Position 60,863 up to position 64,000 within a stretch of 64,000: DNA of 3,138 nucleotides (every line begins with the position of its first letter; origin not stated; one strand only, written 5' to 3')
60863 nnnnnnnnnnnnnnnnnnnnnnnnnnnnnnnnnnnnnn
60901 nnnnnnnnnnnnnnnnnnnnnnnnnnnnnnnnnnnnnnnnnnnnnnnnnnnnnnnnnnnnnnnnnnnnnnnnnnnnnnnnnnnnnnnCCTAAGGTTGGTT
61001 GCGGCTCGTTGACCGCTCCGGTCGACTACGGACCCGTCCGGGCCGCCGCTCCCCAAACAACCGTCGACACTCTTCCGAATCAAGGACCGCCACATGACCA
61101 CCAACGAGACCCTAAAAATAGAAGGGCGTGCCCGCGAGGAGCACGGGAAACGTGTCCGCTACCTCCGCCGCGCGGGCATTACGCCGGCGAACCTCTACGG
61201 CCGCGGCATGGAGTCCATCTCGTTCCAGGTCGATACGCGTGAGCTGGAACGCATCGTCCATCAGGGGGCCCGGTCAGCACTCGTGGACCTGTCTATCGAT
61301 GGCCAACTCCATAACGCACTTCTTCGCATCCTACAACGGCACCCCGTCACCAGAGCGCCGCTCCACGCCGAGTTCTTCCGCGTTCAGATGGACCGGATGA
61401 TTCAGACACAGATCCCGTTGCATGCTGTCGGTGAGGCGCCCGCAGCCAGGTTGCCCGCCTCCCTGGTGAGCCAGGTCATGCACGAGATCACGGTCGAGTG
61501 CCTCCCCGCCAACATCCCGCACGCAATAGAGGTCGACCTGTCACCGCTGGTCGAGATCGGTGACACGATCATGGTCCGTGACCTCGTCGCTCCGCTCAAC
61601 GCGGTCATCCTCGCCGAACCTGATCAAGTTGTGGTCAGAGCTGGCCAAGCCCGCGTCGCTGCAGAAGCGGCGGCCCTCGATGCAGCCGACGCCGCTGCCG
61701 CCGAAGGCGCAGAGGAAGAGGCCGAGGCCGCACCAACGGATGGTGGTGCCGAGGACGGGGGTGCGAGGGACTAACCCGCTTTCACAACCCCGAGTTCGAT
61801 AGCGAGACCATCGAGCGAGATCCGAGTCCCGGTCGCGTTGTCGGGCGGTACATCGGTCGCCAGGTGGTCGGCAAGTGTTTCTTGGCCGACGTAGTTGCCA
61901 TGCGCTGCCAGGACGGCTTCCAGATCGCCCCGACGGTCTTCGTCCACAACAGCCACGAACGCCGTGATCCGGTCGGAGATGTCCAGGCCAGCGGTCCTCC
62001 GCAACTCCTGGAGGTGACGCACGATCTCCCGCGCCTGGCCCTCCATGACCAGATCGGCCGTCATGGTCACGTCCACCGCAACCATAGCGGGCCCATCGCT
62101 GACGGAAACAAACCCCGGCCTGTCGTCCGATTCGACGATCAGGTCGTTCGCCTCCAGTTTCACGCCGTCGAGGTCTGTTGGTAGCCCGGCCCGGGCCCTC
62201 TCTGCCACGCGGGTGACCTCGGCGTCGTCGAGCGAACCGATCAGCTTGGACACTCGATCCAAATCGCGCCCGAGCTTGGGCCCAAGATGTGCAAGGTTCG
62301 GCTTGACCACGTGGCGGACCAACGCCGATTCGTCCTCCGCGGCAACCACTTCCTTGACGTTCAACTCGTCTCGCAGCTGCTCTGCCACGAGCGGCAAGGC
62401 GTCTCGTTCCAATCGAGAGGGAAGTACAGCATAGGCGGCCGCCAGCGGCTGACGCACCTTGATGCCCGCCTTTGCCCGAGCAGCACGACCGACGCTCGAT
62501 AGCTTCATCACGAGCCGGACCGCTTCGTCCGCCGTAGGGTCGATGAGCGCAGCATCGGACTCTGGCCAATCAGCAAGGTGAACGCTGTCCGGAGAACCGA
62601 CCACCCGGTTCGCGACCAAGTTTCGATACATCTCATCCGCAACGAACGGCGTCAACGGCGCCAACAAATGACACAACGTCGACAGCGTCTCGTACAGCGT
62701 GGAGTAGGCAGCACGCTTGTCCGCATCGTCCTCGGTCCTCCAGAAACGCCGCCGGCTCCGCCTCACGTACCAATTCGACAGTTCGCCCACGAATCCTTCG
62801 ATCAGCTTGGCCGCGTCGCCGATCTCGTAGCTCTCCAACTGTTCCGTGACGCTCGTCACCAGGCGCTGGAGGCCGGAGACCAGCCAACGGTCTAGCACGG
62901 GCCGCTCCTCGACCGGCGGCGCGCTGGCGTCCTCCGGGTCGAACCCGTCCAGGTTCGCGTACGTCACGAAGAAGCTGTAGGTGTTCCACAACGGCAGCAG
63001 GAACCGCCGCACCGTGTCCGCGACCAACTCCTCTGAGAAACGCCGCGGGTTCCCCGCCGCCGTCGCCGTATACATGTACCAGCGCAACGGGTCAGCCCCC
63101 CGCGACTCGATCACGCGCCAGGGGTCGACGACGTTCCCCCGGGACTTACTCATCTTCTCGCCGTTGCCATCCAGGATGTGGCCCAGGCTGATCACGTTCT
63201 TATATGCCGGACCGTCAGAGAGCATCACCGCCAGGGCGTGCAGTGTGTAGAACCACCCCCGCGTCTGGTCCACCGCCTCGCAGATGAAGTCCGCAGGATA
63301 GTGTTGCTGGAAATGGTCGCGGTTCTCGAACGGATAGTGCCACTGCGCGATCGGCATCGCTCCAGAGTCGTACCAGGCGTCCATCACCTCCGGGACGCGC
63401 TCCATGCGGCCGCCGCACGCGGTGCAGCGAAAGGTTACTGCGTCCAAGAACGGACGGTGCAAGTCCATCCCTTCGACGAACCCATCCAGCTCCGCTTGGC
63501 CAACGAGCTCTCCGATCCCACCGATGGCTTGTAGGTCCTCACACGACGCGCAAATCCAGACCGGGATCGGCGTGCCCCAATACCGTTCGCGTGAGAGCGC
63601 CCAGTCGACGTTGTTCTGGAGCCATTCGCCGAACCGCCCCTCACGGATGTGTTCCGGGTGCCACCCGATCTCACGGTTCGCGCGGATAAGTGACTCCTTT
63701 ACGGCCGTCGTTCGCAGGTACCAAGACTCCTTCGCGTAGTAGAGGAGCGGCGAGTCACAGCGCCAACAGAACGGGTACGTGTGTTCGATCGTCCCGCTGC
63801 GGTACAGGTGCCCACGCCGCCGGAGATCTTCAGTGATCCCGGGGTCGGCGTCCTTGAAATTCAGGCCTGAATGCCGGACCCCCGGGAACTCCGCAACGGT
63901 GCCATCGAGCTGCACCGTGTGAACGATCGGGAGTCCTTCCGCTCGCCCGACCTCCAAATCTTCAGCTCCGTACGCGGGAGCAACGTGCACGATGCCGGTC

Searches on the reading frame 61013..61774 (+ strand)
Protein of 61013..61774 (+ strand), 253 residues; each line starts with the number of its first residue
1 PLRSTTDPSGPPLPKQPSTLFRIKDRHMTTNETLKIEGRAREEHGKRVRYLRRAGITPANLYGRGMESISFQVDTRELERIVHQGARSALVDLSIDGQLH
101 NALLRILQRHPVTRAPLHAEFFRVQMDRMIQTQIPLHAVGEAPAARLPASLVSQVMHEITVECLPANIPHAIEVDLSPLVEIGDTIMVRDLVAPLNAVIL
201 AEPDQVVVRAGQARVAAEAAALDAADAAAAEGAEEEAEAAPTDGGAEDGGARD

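Call 7: search_protein_families(library=pfam, proteins=[window:61013-61774:+], max_evalue=0.001)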
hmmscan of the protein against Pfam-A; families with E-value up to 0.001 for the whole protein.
window:61013-61774:+ (253 aa): 2 families
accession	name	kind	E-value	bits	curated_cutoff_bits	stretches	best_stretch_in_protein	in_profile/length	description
PF01386.24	Ribosomal_L25p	-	2.4e-21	76.4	23.6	1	37-121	2-82/82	Ribosomal L25p family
PF14693.11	Ribosomal_TL5_C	-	9.5e-20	71.2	27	1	130-210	2-80/84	Ribosomal protein TL5, C-terminal domain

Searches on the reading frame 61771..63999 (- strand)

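Call 7: search_protein_families(library=pfam, proteins=[window:61771-63999:-], max_evalue=0.001)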
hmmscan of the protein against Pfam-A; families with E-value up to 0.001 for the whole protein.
window:61771-63999:- (742 aa): 4 families
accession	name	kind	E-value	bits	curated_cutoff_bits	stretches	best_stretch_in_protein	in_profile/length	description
PF00133.28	tRNA-synt_1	-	4.5e-61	207.3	22.7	1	86-314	185-407/414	tRNA synthetases class I (I, L, M and V)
PF19302.4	DUF5915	-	3.9e-39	134.6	27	1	541-740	3-194/195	Domain of unknown function (DUF5915)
PF08264.19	Anticodon_1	-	1.7e-34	119.3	25.1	1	370-520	1-145/148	Anticodon-binding domain of tRNA ligase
PF09334.17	tRNA-synt_1g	-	8.7e-10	38.3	20.1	1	250-330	295-375/391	tRNA synthetases class I (M)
